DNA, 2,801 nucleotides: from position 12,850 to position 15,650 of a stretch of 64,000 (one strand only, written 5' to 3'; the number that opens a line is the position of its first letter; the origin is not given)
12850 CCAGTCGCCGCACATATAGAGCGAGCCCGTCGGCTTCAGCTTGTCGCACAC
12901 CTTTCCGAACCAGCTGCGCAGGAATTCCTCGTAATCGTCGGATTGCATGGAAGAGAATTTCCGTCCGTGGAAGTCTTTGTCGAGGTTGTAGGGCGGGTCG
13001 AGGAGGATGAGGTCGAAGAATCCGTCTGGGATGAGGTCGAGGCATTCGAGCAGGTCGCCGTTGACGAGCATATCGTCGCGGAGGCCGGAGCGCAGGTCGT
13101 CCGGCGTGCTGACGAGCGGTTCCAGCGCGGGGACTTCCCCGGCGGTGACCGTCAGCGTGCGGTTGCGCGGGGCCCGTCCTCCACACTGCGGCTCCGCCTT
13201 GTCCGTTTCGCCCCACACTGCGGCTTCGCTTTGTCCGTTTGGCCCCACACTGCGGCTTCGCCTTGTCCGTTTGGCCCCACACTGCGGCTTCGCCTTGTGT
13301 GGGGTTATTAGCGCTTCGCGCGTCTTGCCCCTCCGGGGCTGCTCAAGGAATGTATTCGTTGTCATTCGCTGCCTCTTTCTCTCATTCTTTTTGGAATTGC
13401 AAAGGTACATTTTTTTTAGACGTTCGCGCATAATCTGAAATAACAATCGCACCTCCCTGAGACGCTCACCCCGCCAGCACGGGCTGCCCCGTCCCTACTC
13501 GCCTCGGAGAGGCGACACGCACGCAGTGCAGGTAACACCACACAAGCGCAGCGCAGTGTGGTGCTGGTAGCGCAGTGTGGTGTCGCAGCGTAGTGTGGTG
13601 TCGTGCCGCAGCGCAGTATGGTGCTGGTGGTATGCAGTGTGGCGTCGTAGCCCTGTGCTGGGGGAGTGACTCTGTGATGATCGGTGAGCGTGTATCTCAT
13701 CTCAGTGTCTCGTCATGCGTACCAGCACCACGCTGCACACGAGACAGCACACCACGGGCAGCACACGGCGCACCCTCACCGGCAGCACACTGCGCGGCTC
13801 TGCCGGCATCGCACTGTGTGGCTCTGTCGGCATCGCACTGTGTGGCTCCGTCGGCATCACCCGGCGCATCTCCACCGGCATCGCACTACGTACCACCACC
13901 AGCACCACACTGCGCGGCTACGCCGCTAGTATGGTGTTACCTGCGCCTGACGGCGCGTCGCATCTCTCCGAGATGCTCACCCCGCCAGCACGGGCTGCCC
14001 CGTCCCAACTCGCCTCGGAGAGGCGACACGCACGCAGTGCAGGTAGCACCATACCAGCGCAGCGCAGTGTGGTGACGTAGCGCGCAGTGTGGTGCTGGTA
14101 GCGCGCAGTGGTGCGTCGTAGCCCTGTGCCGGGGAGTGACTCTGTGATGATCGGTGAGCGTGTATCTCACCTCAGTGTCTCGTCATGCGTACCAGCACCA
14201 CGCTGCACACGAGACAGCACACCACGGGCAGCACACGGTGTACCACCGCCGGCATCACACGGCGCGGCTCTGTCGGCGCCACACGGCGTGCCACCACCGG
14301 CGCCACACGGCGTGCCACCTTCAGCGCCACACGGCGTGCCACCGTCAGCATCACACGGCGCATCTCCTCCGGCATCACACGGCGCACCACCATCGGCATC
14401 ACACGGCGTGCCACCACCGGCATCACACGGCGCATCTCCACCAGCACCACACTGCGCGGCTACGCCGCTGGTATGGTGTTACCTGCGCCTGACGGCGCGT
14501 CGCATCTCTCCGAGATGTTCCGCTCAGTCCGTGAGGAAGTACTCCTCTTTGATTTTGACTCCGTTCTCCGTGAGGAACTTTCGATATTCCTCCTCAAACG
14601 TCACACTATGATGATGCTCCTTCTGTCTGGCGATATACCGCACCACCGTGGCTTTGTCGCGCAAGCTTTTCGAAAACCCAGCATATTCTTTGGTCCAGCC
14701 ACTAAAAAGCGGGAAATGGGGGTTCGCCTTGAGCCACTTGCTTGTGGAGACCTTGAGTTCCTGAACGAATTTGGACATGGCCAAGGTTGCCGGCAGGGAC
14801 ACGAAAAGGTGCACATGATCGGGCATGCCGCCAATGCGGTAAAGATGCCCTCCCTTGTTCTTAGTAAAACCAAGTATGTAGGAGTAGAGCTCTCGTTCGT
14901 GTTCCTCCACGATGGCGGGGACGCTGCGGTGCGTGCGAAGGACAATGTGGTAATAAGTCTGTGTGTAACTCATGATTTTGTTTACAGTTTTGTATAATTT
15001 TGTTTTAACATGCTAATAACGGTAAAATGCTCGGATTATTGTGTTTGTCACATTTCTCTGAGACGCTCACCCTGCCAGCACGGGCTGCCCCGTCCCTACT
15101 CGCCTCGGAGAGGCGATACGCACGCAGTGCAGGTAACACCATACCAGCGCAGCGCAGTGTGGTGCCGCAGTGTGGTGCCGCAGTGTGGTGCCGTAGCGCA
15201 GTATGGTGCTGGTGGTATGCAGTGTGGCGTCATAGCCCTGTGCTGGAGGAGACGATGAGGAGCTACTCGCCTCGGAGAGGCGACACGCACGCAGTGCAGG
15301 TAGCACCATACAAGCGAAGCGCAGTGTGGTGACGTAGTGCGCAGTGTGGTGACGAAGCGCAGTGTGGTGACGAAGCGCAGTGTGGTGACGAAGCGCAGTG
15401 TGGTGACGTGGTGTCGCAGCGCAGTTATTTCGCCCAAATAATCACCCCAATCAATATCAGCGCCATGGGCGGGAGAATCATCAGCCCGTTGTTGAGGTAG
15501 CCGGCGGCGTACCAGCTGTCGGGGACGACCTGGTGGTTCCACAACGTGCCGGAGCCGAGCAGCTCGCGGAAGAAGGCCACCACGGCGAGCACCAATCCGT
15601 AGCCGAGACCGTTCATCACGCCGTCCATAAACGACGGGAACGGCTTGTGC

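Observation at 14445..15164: An IS200-like/RAYT gene sits exactly at the centre of a long palindrome, with an unoccupied copy 0.5 kb upstream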

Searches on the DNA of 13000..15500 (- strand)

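Call 63: build_rna_model(alignment_id=A2, structure=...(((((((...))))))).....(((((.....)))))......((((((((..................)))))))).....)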
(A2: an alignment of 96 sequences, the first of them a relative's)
Model R1 built from alignment A2 (96 sequences, 85 columns); structure: as given.
model positions 73; base pairs 20; branch points 2; effective number of sequences 3.11; information 0.773 bits per position. Calibrated on 0.2 Mb of random sequence (short: E-values are rough).
structure used (alignment columns):
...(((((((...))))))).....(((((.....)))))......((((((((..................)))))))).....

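Call 64: search_with_rna_model(model_id=R1, source=window, filters=off, max_evalue=1)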
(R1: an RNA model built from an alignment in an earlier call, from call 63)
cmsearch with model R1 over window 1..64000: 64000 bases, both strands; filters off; matches with E-value up to 1: 8.
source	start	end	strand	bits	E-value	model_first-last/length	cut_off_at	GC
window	13496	13568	+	89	7.8e-22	1-73/73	no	0.63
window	15264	15336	+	87.5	1.9e-21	1-73/73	no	0.6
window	15097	15169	+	85.7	5.7e-21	1-73/73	no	0.63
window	14007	14079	+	84.6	1.2e-20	1-73/73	no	0.63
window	13898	13979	-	73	1.2e-17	1-73/73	no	0.63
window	14440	14521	-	69.8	8.7e-17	1-73/73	no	0.65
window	13270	13344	-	67.6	3.4e-16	1-73/73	no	0.65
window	13531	13617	-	18.6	0.0025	1-73/73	no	0.63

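Call 67: search_with_rna_model(model_id=R1, sources=[L223, L224, L225, L226, L227, L228, L229, L230, L194, L218, L172, L203, L210], max_evalue=0.01)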
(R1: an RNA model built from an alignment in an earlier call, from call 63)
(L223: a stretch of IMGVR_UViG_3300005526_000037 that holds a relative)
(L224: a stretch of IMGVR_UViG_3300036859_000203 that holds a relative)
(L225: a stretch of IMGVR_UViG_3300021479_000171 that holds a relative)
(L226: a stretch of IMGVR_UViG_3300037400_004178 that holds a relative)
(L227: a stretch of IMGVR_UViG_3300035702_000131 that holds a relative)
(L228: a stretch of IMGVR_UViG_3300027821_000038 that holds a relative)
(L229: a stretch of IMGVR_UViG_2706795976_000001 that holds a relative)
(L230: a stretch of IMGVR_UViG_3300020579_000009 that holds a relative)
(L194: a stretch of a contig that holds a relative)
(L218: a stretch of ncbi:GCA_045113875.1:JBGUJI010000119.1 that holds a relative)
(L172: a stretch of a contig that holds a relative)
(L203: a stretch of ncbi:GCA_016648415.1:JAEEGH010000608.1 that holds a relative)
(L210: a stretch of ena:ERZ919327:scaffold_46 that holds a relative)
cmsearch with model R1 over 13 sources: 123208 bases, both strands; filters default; matches with E-value up to 0.01: 7.
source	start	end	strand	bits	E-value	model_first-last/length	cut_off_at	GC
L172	372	444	+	93.6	9.6e-23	1-73/73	no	0.55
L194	9929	10001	-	89.2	1.4e-21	1-73/73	no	0.6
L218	5593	5665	-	84.6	2.1e-20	1-73/73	no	0.63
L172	9484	9556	+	74.4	1e-17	1-73/73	no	0.58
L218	1131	1205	+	73.1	2.3e-17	1-73/73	no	0.63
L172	9563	9620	+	52.1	7.3e-12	1-73/73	no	0.5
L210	1971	2034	-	19.3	0.0032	1-73/73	no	0.45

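Call 68: search_rna_families(source=window, start=13000, end=15500, threshold=evalue, max_evalue=1)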
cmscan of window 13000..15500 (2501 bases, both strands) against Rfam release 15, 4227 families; matches with E-value up to 1: 2.
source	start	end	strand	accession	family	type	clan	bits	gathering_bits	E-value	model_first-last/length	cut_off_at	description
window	14275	14304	-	RF01684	mascRNA-menRNA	Gene;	-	22.7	42.5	0.16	1-56/56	no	MALAT1-associated small cytoplasmic RNA/MEN beta RNA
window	13534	13602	+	RF03929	mir-6579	Gene; miRNA;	-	22.1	47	0.72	1-68/68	no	mir-6579 microRNA precursor family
